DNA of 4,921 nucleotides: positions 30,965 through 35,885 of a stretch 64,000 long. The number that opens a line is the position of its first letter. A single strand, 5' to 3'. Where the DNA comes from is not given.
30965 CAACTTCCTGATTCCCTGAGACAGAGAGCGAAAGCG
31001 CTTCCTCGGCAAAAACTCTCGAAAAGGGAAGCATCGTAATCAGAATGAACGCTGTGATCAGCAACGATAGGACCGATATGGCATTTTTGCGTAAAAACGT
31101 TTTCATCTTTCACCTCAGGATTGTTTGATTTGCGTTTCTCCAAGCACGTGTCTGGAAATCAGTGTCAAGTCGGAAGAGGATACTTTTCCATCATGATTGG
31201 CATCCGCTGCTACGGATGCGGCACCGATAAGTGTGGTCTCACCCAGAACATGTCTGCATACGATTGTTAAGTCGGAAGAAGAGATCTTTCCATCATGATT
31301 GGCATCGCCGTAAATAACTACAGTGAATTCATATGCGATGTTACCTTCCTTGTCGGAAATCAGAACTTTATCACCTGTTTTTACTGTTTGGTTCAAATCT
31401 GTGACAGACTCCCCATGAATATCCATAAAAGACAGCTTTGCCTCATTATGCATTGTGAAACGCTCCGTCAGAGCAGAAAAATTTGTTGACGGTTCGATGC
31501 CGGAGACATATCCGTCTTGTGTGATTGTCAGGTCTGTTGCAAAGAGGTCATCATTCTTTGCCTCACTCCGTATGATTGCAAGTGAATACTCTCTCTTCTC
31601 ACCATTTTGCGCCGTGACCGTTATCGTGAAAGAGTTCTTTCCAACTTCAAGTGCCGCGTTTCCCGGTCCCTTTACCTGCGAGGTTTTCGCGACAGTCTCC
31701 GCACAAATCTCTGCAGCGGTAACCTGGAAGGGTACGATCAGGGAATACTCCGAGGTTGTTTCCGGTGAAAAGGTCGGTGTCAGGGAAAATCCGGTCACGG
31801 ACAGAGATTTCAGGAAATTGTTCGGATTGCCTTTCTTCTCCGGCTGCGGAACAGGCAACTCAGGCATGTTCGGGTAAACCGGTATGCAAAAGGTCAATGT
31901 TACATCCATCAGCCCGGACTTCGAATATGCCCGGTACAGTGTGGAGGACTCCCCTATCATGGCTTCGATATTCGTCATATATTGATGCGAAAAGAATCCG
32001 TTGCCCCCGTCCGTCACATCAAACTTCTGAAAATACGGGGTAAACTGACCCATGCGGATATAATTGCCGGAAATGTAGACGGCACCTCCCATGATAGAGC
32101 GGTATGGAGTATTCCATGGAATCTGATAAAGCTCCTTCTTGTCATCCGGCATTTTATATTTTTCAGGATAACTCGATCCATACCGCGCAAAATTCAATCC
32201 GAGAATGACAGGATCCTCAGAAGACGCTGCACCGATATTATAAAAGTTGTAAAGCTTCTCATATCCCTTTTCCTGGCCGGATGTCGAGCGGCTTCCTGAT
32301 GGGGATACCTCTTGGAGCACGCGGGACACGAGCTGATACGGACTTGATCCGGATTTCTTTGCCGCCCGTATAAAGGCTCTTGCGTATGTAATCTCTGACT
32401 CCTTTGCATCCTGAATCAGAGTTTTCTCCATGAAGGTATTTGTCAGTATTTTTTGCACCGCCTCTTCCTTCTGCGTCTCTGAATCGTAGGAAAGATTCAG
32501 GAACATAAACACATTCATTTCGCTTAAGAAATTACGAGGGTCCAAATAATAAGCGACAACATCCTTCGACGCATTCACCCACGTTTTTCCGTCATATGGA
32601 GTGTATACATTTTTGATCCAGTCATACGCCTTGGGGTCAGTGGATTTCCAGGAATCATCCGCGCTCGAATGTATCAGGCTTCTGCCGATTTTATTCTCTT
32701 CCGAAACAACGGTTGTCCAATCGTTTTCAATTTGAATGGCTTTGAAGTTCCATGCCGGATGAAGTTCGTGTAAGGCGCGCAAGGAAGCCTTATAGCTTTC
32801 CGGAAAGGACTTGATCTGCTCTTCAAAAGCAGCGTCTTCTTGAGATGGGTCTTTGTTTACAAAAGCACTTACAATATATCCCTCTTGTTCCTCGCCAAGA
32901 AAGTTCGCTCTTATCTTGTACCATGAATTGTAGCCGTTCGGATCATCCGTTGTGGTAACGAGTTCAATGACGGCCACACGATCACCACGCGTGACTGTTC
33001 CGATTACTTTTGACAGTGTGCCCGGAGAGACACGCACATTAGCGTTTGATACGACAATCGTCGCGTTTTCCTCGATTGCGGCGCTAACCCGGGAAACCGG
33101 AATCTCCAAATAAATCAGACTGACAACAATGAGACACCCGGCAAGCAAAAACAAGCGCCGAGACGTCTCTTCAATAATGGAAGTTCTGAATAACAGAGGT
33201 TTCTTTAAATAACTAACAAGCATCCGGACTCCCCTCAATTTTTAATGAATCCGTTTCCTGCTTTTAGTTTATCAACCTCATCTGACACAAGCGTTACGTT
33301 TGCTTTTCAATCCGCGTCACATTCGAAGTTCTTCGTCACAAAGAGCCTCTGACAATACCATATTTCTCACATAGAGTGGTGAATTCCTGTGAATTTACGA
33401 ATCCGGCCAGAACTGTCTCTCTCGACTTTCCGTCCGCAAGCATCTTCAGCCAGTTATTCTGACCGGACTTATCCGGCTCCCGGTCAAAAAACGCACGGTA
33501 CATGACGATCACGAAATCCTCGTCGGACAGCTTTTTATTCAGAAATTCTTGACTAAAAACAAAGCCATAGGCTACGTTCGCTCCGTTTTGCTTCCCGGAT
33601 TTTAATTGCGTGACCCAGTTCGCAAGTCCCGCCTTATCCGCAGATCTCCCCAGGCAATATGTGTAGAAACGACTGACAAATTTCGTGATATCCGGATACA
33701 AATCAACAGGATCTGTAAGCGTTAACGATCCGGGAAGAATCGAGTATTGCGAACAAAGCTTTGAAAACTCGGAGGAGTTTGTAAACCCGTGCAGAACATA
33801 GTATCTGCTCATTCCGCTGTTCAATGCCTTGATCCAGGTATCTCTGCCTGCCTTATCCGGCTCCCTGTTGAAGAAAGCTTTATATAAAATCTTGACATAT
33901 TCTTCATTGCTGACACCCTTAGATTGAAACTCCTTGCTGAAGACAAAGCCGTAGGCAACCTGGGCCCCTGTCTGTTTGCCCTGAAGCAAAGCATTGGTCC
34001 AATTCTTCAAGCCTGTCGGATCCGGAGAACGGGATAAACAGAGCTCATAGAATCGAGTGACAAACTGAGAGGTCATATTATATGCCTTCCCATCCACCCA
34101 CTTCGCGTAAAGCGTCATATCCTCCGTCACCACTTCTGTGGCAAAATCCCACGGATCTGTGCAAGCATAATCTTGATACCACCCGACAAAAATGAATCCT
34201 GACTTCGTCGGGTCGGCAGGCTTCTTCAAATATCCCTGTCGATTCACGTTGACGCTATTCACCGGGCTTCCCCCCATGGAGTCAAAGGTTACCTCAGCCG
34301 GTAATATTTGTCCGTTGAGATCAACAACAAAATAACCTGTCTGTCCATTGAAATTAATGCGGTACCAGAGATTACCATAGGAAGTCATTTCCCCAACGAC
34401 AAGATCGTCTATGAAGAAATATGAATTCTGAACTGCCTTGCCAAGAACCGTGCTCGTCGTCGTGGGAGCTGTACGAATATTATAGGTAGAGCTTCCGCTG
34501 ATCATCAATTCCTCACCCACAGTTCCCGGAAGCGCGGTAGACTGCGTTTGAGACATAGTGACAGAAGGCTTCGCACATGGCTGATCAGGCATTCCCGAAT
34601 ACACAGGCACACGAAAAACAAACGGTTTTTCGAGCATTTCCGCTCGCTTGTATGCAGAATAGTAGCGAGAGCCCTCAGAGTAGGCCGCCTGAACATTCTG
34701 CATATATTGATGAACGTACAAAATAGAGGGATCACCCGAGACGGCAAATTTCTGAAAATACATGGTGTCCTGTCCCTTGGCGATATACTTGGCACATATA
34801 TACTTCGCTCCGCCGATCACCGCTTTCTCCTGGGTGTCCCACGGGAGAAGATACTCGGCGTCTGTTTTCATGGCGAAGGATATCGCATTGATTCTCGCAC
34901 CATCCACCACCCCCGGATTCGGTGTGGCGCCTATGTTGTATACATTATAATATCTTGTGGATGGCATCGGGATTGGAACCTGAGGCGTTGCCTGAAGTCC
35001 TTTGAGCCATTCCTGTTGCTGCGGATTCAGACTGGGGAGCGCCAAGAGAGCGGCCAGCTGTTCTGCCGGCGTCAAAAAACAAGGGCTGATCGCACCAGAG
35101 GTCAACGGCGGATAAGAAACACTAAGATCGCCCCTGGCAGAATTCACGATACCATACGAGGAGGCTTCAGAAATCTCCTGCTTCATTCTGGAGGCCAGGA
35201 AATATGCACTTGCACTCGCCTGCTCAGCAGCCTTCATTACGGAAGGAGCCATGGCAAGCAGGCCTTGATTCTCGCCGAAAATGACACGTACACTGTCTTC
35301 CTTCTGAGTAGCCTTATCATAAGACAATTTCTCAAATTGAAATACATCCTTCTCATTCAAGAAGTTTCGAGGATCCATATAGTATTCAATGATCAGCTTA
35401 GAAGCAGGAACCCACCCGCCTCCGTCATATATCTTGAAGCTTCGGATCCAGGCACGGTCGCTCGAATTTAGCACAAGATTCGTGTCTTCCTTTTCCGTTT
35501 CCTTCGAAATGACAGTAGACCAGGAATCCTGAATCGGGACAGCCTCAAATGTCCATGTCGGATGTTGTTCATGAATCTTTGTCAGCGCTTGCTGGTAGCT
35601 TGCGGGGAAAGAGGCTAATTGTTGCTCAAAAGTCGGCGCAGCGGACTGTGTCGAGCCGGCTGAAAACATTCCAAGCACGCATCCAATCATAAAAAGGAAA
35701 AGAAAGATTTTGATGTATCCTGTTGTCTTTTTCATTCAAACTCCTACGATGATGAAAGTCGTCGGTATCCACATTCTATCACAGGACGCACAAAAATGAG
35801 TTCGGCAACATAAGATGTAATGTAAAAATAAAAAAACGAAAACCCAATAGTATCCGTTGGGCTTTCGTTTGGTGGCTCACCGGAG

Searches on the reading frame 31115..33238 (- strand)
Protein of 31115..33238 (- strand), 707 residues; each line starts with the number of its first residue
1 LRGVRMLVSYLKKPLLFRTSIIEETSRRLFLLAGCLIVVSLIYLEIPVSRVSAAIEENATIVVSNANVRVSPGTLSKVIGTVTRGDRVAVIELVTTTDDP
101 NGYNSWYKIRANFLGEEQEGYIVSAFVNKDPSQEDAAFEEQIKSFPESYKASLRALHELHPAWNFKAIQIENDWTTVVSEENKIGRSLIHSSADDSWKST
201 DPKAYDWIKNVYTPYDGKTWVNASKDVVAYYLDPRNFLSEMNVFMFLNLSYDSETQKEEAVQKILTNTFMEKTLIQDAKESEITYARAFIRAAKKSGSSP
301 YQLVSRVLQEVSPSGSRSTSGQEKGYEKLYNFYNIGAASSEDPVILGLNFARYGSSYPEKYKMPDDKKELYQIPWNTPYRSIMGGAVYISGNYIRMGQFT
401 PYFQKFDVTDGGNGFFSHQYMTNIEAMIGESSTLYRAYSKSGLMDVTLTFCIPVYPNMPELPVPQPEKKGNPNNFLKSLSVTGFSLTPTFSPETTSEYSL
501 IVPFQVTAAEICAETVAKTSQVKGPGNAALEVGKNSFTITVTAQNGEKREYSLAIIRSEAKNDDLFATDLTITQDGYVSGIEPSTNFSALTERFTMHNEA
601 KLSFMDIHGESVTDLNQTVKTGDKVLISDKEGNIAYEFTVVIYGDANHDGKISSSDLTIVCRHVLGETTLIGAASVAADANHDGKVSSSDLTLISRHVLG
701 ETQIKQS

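Call 39: search_protein_families(library=pfam, proteins=[window:31115-33238:-], max_evalue=0.0001)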
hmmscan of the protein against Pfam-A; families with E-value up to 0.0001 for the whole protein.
window:31115-33238:- (707 aa): 4 families
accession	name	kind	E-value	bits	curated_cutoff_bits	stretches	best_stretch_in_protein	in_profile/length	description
PF00404.24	Dockerin_1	-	7.8e-13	48.9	22.9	1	643-699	1-57/57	Dockerin type I domain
PF08239.17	SH3_3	-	1.6e-09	38.2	27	1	64-127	1-53/54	Bacterial SH3 domain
PF12733.13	Cadherin-like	-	4.3e-08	33.9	24.2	1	476-557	1-88/89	Cadherin-like beta sandwich domain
PF13202.12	EF-hand_5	-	2.1e-05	24.2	25.9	0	645-657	9-21/25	EF hand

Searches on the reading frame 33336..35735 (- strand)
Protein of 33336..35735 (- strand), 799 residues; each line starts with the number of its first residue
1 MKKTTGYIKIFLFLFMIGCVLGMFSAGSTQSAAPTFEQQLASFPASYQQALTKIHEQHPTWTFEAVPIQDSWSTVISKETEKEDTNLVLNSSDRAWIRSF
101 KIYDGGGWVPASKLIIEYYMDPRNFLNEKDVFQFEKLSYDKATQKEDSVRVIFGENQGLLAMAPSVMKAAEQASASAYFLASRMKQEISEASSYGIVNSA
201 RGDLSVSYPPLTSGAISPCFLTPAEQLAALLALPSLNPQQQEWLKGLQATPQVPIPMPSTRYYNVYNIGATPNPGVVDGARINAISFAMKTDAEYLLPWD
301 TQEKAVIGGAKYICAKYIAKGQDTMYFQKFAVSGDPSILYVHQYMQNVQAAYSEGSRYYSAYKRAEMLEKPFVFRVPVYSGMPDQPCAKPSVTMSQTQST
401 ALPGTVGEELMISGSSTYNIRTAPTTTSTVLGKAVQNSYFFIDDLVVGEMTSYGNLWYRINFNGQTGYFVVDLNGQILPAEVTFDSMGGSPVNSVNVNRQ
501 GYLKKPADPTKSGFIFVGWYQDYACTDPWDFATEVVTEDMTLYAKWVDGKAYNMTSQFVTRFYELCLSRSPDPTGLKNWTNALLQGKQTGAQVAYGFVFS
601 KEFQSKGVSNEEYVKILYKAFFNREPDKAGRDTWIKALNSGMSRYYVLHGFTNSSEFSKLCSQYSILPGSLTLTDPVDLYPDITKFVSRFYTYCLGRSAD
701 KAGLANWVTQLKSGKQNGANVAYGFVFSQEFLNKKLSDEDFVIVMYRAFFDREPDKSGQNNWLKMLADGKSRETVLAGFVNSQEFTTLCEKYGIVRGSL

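Call 39: search_protein_families(library=pfam, proteins=[window:33336-35735:-], max_evalue=0.0001)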
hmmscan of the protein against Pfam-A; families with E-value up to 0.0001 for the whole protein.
window:33336-35735:- (799 aa): 3 families
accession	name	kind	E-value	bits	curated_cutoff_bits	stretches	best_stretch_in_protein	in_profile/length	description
PF13946.11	DUF4214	-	3e-60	200.7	23.2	4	594-660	1-71/72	Domain of unknown function (DUF4214)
PF09479.16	Flg_new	-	8.4e-19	67.9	27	1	482-545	3-65/65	Listeria-Bacteroides repeat domain (List_Bact_rpt)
PF08239.17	SH3_3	-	2e-08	34.7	27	1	419-468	4-47/54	Bacterial SH3 domain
